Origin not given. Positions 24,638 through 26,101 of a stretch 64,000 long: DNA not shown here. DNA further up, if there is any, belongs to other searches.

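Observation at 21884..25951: A COG0402-type deaminase translationally coupled to the archaeal riboflavin-pathway reductase and CofG/CofH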

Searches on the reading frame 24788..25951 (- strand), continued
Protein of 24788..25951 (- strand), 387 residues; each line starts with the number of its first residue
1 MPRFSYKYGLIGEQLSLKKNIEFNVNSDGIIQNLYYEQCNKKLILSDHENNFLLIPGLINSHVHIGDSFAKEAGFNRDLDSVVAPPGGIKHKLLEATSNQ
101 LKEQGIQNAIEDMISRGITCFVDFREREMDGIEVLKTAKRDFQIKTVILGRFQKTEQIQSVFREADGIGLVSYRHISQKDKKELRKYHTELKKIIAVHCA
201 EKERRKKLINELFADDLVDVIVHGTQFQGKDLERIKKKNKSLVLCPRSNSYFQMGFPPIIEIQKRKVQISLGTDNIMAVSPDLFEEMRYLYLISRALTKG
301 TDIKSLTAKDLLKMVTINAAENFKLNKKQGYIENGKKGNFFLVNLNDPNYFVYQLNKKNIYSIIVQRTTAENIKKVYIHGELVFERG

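Call 39: search_protein_families(library=pfam, proteins=[P0152, P0267, P0149, P0166, P0212, P0148], max_evalue=0.001)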
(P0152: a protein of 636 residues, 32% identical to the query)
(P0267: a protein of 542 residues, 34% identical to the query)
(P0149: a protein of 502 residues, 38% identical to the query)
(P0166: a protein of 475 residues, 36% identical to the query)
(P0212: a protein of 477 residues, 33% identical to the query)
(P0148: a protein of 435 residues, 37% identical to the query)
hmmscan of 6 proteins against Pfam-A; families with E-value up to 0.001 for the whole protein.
P0152 (636 aa): 3 families
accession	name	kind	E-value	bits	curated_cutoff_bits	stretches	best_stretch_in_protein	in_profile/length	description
PF01872.23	RibD_C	-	1.3e-47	162.7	24.1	1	415-625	1-195/197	RibD C-terminal domain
PF01979.26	Amidohydro_1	-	4.5e-28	98.9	25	1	56-382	2-345/345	Amidohydrolase family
PF07969.17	Amidohydro_3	-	1.1e-09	38.8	29.7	1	98-382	151-471/472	Amidohydrolase family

P0267 (542 aa): 3 families
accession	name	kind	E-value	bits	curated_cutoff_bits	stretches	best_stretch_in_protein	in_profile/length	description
PF02633.19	Creatininase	-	5.4e-26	91.9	31.3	1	2-182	40-237/238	Creatinine amidohydrolase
PF01979.26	Amidohydro_1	-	5.3e-23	82.2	25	1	230-501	1-318/345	Amidohydrolase family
PF07969.17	Amidohydro_3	-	7.5e-06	26.1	29.7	1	369-510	309-453/472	Amidohydrolase family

P0149 (502 aa): 2 families
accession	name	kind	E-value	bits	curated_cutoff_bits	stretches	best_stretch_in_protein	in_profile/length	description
PF01979.26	Amidohydro_1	-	2.8e-46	158.8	25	1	54-495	1-345/345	Amidohydrolase family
PF07969.17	Amidohydro_3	-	9.3e-11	42.3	29.7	1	370-495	355-471/472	Amidohydrolase family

P0166 (475 aa): 2 families
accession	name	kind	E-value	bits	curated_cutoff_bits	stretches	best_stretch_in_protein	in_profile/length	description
PF01979.26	Amidohydro_1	-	5.3e-41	141.5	25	1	67-467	1-344/345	Amidohydrolase family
PF07969.17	Amidohydro_3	-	1.8e-11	44.7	29.7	2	338-438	334-450/472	Amidohydrolase family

P0212 (477 aa): 2 families
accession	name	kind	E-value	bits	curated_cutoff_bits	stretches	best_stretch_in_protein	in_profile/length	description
PF01979.26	Amidohydro_1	-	3.2e-41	142.1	25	1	81-470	2-345/345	Amidohydrolase family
PF07969.17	Amidohydro_3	-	7.7e-12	45.9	29.7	1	278-460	278-461/472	Amidohydrolase family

P0148 (435 aa): 2 families
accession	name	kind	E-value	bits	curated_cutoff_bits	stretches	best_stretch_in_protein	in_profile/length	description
PF01979.26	Amidohydro_1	-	2.1e-39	136.2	25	1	59-429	1-344/345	Amidohydrolase family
PF07969.17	Amidohydro_3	-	4.2e-09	36.8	29.7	1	307-403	354-453/472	Amidohydrolase family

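Call 41: find_encoding_contigs(protein=P0152, flank=6000, max_places=4)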
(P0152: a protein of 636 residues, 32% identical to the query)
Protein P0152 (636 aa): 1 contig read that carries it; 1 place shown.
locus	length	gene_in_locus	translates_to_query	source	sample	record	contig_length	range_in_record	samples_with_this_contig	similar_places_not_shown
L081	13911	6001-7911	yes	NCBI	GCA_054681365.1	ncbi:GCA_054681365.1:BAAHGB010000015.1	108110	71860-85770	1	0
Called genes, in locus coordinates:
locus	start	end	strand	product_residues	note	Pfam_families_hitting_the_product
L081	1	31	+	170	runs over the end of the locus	-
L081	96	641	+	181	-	-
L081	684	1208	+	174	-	-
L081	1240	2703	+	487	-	PF00224:PK, PF02887:PK_C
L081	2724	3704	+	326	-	PF03215:Rad17 (weak), PF13173:AAA_14 (weak), PF13401:AAA_22 (faint), PF00004:AAA, PF13177:DNA_pol3_delta2 (weak), PF21960:RCF1-5-like_lid (weak)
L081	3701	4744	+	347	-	-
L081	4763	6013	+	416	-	PF03215:Rad17 (weak), PF05496:RuvB_N (weak), PF00004:AAA, PF07728:AAA_5 (faint), PF13401:AAA_22 (weak), PF21960:RCF1-5-like_lid (weak)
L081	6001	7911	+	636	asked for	PF01979:Amidohydro_1, PF07969:Amidohydro_3, PF01872:RibD_C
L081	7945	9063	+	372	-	PF04055:Radical_SAM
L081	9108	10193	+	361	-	PF04055:Radical_SAM, PF19288:CofH_C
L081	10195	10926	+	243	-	PF00730:HhH-GPD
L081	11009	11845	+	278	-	-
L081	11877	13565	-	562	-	PF01642:MM_CoA_mutase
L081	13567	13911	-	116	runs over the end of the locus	-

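Call 42: find_encoding_contigs(protein=P0267, flank=6000, max_places=4)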
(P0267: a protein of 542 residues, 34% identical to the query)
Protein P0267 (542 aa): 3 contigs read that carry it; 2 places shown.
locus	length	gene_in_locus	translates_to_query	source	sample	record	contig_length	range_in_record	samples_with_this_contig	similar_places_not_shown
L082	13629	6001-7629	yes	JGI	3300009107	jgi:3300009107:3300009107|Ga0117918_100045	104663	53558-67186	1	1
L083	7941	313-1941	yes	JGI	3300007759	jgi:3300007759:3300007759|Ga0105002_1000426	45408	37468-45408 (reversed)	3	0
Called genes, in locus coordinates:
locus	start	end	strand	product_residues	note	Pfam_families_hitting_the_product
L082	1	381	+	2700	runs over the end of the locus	-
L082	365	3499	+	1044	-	-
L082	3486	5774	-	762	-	-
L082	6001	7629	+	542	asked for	PF02633:Creatininase, PF01979:Amidohydro_1, PF07969:Amidohydro_3 (faint)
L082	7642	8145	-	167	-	-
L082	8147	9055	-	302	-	-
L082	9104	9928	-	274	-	-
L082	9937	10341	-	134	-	-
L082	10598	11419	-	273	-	-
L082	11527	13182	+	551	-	PF07969:Amidohydro_3, PF01979:Amidohydro_1, PF07969:Amidohydro_3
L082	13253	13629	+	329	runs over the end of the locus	PF00892:EamA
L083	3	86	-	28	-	?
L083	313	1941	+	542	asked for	PF02633:Creatininase, PF01979:Amidohydro_1, PF07969:Amidohydro_3 (faint)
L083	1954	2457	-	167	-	-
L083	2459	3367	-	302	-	-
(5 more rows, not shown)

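Call 43: find_homologous_proteins(query=P0163, max_evalue=1e-20)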
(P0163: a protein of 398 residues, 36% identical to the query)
Query P0163 (398 aa): 2721 proteins with E <= 1e-20 among 8000 candidates; the best 120 are listed.
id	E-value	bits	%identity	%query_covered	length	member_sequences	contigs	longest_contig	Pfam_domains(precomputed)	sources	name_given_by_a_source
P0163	1.3e-253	859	100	100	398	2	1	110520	PF07969.18,PF01979.27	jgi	-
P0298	3.9e-180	617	69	100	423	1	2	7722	PF07969.18,PF01979.27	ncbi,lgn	ncbi:MAG: amidohydrolase family protein [Nitrososphaerales archaeon]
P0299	4.2e-113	396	48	100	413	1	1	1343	PF07969.18,PF01979.27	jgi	-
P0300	3.6e-109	383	48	97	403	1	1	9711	PF07969.18,PF01979.27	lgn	-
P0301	2.6e-108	380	46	100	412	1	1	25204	PF07969.18,PF01979.27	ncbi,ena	-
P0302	8.5e-107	375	45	100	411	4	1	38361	PF07969.18,PF01979.27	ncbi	-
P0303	1.6e-106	375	47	100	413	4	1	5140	PF07969.18,PF01979.27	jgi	-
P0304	2.7e-105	371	44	100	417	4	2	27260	PF07969.18,PF01979.27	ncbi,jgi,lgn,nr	ncbi:MAG: amidohydrolase family protein [Nitrososphaerota archaeon]|jgi:cytosine/adenosine deaminase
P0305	3.4e-105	370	46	100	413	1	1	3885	PF07969.18,PF01979.27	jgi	-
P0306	1.3e-102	362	44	99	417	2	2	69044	PF07969.18,PF01979.27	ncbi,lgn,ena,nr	ncbi:MAG: amidohydrolase family protein [Nitrososphaerota archaeon]|nr:amidohydrolase family protein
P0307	5.4e-101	356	44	100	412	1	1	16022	PF00962.29,PF07969.18,PF01979.27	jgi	jgi:cytosine/adenosine deaminase-related metal-dependent hydrolase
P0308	1.2e-100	355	43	100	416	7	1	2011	PF07969.18,PF01979.27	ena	-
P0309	3.0e-100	354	44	100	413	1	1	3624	PF07969.18,PF01979.27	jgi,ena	jgi:cytosine/adenosine deaminase-related metal-dependent hydrolase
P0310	1.1e-98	349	43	100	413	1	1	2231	PF07969.18,PF01979.27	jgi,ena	-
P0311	3.1e-98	347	44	100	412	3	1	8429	PF07969.18,PF01979.27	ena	-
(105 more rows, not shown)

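Call 45: list_cluster_members(proteins=[P0184, P0155, P0231, P0187, P0180, P0211, P0255, P0257, P0265, P0188])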
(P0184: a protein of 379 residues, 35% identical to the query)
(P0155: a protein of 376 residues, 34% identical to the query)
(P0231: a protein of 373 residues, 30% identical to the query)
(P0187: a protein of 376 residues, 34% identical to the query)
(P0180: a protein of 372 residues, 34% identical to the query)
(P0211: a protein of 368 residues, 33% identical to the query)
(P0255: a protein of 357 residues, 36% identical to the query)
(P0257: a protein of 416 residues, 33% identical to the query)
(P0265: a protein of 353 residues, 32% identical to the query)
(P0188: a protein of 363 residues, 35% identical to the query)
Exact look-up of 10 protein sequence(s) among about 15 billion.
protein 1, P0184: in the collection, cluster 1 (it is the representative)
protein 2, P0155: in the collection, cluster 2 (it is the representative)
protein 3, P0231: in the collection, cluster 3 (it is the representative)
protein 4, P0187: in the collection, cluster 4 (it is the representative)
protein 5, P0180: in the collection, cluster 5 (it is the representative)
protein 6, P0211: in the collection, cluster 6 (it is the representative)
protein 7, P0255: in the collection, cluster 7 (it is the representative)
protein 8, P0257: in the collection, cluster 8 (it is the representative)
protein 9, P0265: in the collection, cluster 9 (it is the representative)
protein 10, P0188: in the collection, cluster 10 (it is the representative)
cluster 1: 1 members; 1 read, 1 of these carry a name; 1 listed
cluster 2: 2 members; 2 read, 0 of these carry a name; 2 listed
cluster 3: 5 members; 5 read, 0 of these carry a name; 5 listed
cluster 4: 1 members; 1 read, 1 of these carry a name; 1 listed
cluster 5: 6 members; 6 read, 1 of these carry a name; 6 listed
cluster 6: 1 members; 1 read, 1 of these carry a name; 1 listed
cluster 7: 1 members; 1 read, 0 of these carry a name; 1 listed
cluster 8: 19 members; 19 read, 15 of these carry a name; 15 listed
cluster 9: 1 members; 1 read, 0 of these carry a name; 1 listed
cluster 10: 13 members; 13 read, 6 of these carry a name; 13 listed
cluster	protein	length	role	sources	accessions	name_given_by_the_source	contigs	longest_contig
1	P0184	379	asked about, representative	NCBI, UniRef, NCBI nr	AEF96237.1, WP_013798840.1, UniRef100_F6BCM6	amidohydrolase family protein [Methanotorris igneus] | Amidohydrolase n=1 Tax=Methanotorris igneus (strain DSM 5666 / JCM 11834 / Kol 5) ...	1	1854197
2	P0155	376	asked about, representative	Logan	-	-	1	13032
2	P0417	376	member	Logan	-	-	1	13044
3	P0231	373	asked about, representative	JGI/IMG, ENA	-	-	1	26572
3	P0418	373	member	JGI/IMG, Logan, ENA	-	-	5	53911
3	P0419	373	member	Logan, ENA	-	-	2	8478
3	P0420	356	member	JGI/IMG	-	-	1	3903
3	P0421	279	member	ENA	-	-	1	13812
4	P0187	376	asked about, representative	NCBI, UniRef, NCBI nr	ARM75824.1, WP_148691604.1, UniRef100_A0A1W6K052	amidohydrolase family protein [Acidianus manzaensis] | Amidohydrolase-related domain-containing protein n=1 Tax=Acidianus manzaensis ...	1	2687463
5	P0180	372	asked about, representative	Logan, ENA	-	-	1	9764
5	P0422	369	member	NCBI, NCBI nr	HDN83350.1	MAG TPA: hypothetical protein ENG50_03185, partial [Candidatus Altiarchaeales archaeon] | hypothetical protein [Candidatus Altiarchaeales archaeon]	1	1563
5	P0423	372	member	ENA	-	-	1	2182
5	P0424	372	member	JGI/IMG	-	-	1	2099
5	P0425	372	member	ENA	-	-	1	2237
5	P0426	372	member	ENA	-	-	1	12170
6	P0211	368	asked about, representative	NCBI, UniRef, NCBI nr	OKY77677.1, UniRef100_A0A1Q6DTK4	MAG: Cytosine deaminase related metal-dependent hydrolase [Candidatus Methanohalarchaeum ... | Cytosine deaminase related metal-dependent hydrolase n=1 Tax=Methanohalarchaeum ...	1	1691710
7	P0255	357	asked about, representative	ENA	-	-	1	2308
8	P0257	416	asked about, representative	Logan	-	-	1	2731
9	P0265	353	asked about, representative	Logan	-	-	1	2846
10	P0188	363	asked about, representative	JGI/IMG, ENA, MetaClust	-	\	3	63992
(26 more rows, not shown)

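Call 46: find_homologous_proteins(query=P0184, max_evalue=1e-20)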
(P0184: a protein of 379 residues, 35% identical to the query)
Query P0184 (379 aa): 597 proteins with E <= 1e-20 among 8000 candidates; the best 120 are listed.
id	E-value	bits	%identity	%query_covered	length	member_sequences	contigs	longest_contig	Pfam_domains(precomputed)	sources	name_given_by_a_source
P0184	8.0e-249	843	100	100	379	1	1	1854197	PF07969.18,PF01979.27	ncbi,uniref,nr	ncbi:amidohydrolase family protein [Methanotorris igneus]|uniref:Amidohydrolase n=1 Tax=Methanotorri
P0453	2.6e-225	766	89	100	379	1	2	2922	PF07969.18,PF01979.27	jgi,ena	jgi:cytosine/adenosine deaminase-related metal-dependent hydrolase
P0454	3.5e-173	594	72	98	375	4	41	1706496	PF01979.27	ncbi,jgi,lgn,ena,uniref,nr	ncbi:MAG: hypothetical protein PWP15_328 [Methanothermococcus sp.]|jgi:cytosine/adenosine deaminase-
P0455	5.0e-160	551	68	96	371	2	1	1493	PF01979.27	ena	-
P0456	1.1e-158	546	69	98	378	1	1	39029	PF01979.27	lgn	-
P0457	3.9e-158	545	69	98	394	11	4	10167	PF01979.27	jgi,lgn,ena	-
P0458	4.5e-158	544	68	97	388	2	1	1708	PF07969.18,PF01979.27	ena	-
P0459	4.7e-158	544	70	97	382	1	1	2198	PF07969.18,PF01979.27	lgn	-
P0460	1.1e-157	543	67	99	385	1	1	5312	PF01979.27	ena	-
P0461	1.3e-157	543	69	97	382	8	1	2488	PF07969.18,PF01979.27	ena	-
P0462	2.4e-156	539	65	99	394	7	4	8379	PF01979.27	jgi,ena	jgi:cytosine/adenosine deaminase-related metal-dependent hydrolase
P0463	8.7e-155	534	66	98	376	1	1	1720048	PF01979.27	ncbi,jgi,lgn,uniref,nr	ncbi:amidohydrolase [Methanococcus vannielii SB]|jgi:cytosine/adenosine deaminase-related metal-depe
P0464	1.8e-154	533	63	98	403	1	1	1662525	PF01979.27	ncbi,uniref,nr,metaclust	ncbi:amidohydrolase family protein [Methanothermococcus okinawensis]|uniref:Amidohydrolase n=1 Tax=M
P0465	3.8e-154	532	70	93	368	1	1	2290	PF01979.27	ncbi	-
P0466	4.3e-153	528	64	98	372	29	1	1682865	PF01979.27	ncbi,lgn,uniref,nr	ncbi:cytosine/adenosine deaminase-related metal-dependent hydrolase [Methanococcus maripaludis]|unir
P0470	4.5e-151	521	65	96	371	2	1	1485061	PF01979.27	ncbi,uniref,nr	ncbi:amidohydrolase family protein [Methanocaldococcus fervens]|uniref:amidohydrolase family protein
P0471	7.1e-151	521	64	96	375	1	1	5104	PF01979.27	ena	-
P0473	1.6e-149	516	64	96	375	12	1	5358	PF01979.27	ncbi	ncbi:MAG: amidohydrolase family protein [Methanocaldococcus sp.]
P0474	1.8e-149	516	63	96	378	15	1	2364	PF01979.27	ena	-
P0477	1.4e-147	510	62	96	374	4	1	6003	PF01979.27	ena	-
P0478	2.3e-146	506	62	96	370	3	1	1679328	PF01979.27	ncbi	ncbi:amidohydrolase family protein [Methanocaldococcus sp. 10A]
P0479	3.2e-146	505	64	96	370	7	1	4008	PF07969.18,PF01979.27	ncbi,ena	-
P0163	5.8e-81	291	44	93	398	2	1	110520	PF07969.18,PF01979.27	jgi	-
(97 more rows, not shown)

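Call 47: list_cluster_members(proteins=[P0470, P0473, P0478, P0479, P0474, P0477, P0471, P0466])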
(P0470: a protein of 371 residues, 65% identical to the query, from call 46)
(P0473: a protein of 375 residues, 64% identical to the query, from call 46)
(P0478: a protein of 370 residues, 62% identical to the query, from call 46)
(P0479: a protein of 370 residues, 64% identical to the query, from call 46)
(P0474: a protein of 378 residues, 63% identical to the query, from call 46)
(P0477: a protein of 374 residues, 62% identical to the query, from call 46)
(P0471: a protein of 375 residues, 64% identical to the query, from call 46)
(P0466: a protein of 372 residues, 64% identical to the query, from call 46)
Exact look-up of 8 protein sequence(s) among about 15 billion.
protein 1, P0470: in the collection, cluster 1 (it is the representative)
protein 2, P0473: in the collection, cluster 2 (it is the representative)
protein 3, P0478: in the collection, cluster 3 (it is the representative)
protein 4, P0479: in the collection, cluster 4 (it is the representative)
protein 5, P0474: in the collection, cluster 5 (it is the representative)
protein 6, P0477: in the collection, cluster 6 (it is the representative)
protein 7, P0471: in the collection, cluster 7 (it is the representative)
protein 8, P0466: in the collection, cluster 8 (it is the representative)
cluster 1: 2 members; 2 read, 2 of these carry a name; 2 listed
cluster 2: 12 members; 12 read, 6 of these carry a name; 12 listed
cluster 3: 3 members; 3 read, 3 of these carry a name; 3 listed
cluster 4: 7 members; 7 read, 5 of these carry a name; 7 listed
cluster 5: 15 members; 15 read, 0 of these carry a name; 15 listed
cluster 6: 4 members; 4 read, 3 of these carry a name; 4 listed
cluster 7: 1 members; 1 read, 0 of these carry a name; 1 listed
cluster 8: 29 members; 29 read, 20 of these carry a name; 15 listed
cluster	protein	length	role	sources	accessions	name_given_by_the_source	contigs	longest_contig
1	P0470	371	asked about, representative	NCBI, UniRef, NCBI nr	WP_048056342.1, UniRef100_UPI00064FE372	amidohydrolase family protein [Methanocaldococcus fervens] | amidohydrolase family protein n=1 Tax=Methanocaldococcus fervens TaxID=83171 ...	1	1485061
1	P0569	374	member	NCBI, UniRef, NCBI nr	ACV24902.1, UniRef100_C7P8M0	amidohydrolase [Methanocaldococcus fervens AG86] | Amidohydrolase n=1 Tax=Methanocaldococcus fervens (strain DSM 4213 / JCM 15782 / AG86) ...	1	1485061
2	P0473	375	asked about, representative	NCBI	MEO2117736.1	MAG: amidohydrolase family protein [Methanocaldococcus sp.]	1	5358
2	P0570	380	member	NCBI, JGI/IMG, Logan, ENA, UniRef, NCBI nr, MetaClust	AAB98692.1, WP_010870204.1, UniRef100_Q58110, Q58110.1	atrazine chlorohydrolase isolog [Methanocaldococcus jannaschii DSM 2661] | Uncharacterized protein MJ0699 n=1 Tax=Methanocaldococcus jannaschii (strain ATCC 43067 / ... | amidohydrolase family protein [Methanocaldococcus jannaschii]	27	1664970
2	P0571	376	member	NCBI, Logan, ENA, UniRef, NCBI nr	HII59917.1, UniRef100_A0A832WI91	TPA: amidohydrolase family protein [Methanocaldococcus jannaschii] | Amidohydrolase family protein n=1 Tax=Methanocaldococcus jannaschii TaxID=2190 ... | amidohydrolase family protein [Methanocaldococcus jannaschii]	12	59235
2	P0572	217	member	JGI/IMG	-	cytosine/adenosine deaminase-related metal-dependent hydrolase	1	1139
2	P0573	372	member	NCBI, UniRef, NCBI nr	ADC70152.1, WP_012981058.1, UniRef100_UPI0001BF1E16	amidohydrolase [Methanocaldococcus sp. FS406-22] | amidohydrolase family protein n=1 Tax=Methanocaldococcus sp. (strain FS406-22) ... | amidohydrolase family protein [Methanocaldococcus sp. FS406-22]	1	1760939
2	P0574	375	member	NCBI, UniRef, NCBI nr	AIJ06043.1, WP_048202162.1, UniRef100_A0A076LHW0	amidohydrolase 2 [Methanocaldococcus bathoardescens] | Amidohydrolase 2 n=1 Tax=Methanocaldococcus bathoardescens TaxID=1301915 ... | amidohydrolase family protein [Methanocaldococcus bathoardescens]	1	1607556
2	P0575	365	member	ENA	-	-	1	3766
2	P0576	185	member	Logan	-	-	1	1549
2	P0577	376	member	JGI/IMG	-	-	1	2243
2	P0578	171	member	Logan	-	-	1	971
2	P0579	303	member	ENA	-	-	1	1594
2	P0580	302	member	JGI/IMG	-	-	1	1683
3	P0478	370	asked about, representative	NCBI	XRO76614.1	amidohydrolase family protein [Methanocaldococcus sp. 10A]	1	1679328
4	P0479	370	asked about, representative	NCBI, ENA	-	-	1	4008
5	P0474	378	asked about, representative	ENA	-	-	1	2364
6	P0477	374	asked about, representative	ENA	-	-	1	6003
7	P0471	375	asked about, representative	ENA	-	-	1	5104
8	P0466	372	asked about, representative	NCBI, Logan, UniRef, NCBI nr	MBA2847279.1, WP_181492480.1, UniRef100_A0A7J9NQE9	cytosine/adenosine deaminase-related metal-dependent hydrolase [Methanococcus maripaludis] | Cytosine/adenosine deaminase-related metal-dependent hydrolase n=1 Tax=Methanococcus ... | amidohydrolase family protein [Methanococcus maripaludis]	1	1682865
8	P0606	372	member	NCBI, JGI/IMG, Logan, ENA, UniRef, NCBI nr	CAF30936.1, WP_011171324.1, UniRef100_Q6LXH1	amidohydrolase family protein [Methanococcus maripaludis] | Chlorohydrolase n=1 Tax=Methanococcus maripaludis (strain DSM 14266 / JCM 13030 / NBRC ...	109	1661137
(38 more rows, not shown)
